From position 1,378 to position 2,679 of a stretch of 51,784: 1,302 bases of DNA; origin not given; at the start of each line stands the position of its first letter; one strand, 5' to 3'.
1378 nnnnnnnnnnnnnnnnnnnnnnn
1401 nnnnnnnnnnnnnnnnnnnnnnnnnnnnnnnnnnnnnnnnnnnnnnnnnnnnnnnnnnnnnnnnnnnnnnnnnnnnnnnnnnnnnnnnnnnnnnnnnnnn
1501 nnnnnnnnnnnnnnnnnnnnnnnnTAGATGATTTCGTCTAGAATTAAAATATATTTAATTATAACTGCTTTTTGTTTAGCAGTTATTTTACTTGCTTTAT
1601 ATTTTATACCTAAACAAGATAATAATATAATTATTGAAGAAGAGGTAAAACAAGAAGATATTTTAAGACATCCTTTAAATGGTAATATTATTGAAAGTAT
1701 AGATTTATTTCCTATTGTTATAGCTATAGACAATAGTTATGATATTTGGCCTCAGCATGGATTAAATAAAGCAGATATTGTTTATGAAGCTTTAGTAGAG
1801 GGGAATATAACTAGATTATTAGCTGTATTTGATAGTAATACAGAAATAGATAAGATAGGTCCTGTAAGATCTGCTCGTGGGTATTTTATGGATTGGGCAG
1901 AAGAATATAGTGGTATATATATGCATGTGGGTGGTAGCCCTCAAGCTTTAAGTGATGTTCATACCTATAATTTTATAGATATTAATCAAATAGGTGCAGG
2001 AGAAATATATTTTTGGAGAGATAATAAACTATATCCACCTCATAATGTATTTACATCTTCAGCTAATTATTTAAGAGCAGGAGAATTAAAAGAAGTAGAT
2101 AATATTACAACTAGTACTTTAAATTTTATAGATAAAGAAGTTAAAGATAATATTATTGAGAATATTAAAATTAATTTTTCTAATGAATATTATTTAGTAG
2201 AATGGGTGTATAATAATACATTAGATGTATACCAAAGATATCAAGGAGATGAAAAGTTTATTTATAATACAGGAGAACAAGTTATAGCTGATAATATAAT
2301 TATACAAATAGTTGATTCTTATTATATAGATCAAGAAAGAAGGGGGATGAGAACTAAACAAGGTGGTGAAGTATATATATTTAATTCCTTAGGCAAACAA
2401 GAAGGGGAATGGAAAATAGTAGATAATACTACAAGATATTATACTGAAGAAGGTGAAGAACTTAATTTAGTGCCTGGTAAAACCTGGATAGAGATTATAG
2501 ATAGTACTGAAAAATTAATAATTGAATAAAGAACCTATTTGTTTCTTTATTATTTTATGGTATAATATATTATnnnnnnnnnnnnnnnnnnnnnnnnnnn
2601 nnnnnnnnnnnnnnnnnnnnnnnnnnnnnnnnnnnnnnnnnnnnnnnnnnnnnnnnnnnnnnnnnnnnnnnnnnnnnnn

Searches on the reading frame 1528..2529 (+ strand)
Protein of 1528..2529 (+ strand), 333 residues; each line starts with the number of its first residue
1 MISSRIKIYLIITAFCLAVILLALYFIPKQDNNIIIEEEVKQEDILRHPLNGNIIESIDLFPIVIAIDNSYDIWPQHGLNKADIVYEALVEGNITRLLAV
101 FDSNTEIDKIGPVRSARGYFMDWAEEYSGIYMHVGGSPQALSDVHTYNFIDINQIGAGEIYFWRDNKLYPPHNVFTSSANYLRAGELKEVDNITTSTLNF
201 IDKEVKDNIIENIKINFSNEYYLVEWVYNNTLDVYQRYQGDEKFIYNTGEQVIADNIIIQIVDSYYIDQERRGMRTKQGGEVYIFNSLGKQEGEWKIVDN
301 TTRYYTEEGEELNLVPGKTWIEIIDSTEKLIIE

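Call 96: search_protein_families(library=pfam, proteins=[window:1528-2529:+], max_evalue=0.001)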
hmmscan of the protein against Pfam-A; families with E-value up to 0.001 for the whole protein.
window:1528-2529:+ (333 aa): 2 families
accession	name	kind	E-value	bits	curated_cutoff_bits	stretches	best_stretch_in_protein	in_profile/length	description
PF11258.13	DUF3048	-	5.8e-39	134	25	1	62-183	16-140/148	Protein of unknown function (DUF3048) N-terminal domain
PF17479.7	DUF3048_C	-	1.2e-20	74.4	25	1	213-321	1-114/114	Protein of unknown function (DUF3048) C-terminal domain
